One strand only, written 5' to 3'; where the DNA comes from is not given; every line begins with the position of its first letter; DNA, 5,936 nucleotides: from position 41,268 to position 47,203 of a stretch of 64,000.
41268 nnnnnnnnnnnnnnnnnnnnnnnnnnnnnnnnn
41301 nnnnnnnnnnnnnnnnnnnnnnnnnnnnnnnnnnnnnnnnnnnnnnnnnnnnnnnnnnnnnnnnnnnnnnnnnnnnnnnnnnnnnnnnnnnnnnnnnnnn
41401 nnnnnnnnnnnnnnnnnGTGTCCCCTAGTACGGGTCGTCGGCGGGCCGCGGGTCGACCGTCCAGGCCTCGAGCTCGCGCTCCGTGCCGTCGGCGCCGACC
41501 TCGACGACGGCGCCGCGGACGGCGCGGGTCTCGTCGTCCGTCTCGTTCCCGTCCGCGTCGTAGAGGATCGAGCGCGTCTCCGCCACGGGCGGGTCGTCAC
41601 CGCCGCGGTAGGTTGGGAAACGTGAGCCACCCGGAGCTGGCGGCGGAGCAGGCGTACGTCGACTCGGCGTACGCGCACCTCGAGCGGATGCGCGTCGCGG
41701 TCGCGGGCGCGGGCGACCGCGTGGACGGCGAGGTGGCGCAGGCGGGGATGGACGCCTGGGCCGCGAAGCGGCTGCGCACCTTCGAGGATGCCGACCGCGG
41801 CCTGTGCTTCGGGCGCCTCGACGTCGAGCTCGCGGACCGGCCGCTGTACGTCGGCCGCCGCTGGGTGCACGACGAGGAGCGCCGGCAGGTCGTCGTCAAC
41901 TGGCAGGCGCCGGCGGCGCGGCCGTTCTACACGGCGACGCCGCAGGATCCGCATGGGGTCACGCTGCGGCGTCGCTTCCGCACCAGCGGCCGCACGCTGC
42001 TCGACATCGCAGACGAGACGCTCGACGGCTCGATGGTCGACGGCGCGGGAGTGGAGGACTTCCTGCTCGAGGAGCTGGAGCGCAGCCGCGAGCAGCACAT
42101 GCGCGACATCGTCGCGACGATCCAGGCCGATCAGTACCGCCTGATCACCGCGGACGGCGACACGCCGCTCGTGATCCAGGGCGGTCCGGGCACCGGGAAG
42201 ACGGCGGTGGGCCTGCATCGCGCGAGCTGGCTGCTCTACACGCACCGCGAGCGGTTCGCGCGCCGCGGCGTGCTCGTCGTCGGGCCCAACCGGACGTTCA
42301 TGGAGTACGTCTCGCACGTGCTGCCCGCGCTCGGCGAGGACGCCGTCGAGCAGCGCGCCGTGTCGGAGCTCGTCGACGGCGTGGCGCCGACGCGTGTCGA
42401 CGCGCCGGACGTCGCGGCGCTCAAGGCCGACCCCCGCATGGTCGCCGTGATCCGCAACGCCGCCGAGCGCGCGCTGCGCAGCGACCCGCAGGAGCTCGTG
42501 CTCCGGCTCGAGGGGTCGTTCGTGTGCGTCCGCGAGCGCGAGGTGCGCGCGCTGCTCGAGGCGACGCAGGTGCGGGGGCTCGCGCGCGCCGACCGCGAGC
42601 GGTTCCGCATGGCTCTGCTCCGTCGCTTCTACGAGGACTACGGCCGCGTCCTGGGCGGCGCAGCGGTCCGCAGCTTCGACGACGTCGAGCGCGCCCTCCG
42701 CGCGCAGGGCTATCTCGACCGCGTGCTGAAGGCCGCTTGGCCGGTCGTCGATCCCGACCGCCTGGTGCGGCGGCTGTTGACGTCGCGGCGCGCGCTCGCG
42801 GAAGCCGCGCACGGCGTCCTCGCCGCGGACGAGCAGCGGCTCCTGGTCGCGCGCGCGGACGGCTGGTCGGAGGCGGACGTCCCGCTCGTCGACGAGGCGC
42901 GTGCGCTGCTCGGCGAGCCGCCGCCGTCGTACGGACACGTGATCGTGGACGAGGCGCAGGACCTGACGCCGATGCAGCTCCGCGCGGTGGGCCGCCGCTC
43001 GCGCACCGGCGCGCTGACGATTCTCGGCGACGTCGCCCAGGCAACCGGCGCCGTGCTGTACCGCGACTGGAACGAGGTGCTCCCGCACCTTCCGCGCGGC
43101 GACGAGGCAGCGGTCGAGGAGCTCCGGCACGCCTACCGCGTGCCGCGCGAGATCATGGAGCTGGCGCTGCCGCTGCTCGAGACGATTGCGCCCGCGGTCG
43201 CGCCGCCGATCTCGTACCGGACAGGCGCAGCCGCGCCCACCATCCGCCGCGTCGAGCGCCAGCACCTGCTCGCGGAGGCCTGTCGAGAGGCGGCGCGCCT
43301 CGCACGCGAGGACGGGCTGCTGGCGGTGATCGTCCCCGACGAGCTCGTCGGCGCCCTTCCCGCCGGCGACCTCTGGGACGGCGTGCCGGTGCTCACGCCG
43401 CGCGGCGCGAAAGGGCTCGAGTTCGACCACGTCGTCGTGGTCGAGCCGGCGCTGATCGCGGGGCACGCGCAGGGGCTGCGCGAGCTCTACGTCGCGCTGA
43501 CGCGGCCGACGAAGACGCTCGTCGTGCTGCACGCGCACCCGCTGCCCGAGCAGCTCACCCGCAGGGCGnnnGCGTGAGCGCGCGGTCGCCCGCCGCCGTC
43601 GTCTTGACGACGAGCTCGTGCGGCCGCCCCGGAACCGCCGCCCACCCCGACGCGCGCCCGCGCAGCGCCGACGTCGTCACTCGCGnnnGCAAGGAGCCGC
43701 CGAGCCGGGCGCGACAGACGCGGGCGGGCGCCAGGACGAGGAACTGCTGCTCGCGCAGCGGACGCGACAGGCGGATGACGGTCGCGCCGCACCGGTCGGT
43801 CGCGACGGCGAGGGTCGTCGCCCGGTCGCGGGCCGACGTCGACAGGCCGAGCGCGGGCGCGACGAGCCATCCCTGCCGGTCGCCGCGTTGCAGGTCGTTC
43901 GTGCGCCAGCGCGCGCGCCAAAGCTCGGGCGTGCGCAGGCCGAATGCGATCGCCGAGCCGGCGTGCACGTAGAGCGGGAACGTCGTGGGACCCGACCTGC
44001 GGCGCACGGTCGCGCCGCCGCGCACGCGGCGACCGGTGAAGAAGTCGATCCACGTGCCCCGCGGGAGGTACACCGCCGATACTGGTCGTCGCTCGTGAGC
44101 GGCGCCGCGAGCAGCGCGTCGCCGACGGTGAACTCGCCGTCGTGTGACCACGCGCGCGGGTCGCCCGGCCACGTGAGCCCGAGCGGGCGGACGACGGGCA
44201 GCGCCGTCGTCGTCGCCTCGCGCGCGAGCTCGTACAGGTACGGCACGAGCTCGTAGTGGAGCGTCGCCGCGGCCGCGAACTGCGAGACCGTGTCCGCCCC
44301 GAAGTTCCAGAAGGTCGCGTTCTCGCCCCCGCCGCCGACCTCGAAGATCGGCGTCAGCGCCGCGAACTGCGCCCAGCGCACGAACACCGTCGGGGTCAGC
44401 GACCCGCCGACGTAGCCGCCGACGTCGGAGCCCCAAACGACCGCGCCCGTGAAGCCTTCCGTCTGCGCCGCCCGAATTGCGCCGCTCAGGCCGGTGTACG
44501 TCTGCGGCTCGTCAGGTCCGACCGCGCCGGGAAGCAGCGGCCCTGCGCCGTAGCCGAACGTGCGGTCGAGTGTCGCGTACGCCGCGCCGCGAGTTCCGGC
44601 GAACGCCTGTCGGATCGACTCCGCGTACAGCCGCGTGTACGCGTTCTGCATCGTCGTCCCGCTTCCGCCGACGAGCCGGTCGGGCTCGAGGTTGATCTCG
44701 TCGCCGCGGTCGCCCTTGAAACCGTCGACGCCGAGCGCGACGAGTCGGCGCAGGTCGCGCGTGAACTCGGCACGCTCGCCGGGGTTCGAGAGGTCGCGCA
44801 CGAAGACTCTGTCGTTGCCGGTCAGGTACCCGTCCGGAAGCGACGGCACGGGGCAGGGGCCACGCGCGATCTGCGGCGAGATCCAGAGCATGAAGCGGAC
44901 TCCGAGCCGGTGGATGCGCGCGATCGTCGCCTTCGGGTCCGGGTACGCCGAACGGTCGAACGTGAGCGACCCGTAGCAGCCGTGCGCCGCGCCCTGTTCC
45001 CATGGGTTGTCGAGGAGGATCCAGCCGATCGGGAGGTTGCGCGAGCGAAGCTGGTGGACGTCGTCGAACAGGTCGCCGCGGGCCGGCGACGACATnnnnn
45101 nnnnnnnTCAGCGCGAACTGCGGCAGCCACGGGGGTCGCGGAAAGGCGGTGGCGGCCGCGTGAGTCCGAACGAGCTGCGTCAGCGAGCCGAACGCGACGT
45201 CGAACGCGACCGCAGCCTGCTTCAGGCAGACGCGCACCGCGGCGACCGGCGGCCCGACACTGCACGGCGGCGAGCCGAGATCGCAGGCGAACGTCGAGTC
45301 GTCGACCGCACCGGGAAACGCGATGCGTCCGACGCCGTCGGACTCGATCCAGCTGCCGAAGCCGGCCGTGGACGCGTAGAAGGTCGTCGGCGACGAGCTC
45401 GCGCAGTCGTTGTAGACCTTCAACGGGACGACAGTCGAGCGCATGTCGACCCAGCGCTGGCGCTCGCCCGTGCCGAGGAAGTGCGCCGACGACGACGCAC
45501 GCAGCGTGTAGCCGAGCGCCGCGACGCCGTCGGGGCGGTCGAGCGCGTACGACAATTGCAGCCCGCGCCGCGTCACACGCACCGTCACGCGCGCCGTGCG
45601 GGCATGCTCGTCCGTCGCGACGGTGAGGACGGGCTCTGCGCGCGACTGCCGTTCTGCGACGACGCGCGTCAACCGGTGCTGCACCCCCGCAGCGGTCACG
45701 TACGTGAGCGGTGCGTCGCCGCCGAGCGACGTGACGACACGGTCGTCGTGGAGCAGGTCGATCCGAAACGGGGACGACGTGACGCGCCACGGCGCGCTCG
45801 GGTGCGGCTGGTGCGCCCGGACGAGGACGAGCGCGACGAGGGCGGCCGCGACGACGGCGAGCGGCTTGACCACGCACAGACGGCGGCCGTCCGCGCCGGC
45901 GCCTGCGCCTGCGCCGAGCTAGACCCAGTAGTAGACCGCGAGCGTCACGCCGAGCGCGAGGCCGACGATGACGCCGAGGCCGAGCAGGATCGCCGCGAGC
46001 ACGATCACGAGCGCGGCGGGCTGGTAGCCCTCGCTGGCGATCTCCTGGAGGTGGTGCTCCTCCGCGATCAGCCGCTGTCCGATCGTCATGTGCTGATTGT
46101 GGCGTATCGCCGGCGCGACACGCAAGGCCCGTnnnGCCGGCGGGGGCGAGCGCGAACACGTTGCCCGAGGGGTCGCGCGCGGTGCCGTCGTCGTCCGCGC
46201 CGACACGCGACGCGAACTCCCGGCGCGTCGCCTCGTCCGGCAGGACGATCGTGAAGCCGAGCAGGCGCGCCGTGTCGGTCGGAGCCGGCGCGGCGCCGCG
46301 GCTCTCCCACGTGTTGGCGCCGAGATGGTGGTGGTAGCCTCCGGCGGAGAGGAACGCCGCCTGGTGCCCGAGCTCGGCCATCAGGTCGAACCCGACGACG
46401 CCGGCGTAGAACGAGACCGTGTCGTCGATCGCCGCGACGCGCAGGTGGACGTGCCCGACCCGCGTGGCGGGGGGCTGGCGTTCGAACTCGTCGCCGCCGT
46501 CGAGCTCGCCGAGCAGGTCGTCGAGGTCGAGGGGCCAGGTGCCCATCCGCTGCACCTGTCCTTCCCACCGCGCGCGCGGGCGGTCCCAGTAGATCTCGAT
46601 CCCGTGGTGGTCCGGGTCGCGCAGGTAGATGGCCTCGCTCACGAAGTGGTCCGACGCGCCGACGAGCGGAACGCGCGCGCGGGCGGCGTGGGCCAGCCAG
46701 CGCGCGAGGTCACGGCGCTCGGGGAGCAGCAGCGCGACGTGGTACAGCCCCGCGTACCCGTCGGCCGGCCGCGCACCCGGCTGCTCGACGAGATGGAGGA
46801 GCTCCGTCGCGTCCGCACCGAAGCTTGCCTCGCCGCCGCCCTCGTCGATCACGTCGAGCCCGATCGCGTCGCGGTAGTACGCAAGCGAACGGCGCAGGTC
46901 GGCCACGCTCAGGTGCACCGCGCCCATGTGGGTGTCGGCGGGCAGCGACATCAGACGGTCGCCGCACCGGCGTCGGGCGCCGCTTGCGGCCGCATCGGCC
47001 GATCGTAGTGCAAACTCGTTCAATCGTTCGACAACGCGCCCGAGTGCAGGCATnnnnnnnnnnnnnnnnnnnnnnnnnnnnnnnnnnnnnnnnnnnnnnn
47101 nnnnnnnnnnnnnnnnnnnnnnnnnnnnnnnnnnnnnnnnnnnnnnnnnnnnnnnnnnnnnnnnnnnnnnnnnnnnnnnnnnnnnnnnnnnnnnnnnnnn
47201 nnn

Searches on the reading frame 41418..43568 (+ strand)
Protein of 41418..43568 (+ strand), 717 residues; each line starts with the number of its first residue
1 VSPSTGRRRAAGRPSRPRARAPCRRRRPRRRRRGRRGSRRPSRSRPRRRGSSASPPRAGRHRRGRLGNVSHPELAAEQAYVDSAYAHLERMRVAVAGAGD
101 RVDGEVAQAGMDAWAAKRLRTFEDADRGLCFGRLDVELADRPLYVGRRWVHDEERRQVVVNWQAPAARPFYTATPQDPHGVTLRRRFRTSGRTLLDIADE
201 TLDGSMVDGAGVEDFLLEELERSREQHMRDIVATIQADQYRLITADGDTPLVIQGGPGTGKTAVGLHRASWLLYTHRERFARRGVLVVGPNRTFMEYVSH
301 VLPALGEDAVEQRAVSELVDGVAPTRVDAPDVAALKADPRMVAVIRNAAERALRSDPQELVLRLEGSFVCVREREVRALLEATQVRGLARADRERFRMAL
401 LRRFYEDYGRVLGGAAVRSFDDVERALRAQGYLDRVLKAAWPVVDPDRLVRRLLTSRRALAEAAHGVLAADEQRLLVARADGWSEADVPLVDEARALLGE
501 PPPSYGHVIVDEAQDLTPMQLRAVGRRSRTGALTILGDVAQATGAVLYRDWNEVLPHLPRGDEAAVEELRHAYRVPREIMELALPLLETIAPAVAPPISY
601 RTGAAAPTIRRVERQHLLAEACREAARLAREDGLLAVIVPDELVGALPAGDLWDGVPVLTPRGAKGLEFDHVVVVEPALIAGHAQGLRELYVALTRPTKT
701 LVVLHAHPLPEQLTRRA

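Call 13: search_protein_families(library=pfam, proteins=[window:41418-43568:+], max_evalue=0.01)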
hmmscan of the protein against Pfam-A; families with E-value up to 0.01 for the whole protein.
window:41418-43568:+ (717 aa): 8 families
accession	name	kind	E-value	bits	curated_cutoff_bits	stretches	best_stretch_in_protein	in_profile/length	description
PF00580.27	UvrD-helicase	-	5.6e-08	33.2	23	1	241-542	7-251/271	UvrD/REP helicase N-terminal domain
PF13245.12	AAA_19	-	8.9e-08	32.8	25.1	1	248-293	11-52/134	AAA domain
PF01443.25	Viral_helicase1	-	1.7e-07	31.7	21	1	655-704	176-227/228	Viral superfamily 1 RNA helicase core domain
PF13538.12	UvrD_C_2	-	4.2e-07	30.2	27.4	1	658-703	4-51/52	UvrD-like helicase C-terminal domain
PF13361.12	UvrD_C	-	0.00072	19.5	25.6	1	654-703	285-345/350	UvrD-like helicase C-terminal domain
PF09848.15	SLFN-g3_helicase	-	0.0018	18.1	24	0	251-302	4-51/354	Schlafen group 3, DNA/RNA helicase domain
PF13401.12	AAA_22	-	0.0047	17.7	27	0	247-317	4-70/130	AAA domain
PF02562.22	PhoH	-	0.0053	16.7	27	0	507-543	122-159/205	PhoH-like protein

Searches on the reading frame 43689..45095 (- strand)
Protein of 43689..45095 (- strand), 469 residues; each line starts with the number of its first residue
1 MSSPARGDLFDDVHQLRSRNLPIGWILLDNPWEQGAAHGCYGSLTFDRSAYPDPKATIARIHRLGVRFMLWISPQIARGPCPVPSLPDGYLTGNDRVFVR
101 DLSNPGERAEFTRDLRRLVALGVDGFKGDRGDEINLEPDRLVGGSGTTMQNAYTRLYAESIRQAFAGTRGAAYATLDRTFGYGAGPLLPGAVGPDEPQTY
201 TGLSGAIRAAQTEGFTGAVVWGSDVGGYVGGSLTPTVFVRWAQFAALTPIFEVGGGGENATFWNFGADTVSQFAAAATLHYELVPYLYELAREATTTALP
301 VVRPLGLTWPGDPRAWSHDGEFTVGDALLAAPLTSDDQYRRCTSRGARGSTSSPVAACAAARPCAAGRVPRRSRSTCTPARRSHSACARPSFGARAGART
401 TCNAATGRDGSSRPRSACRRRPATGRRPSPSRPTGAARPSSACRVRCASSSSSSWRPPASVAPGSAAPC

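Call 13: search_protein_families(library=pfam, proteins=[window:43689-45095:-], max_evalue=0.01)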
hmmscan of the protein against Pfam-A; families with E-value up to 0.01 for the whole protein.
window:43689-45095:- (469 aa): 2 families
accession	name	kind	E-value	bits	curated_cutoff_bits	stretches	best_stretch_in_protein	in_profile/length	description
PF01055.32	Glyco_hydro_31_2nd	-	1.5e-32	113.7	23.5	1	13-290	28-328/328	Glycosyl hydrolases family 31 TIM-barrel domain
PF21365.3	Glyco_hydro_31_3rd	-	2.3e-06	28.4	24.4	1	299-338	2-41/87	Glycosyl hydrolase family 31 C-terminal domain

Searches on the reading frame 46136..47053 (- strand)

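Call 68: search_protein_families(library=pfam, proteins=[window:46136-47053:-], max_evalue=0.001)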
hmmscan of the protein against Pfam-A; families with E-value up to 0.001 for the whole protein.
window:46136-47053:- (306 aa): 2 families
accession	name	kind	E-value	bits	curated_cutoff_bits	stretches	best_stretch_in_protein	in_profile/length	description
PF00903.31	Glyoxalase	-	4.8e-19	69.4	20.6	2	46-154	5-121/121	Glyoxalase/Bleomycin resistance protein/Dioxygenase superfamily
PF18029.7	Glyoxalase_6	-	0.00054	21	23.6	0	46-153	2-104/106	Glyoxalase-like domain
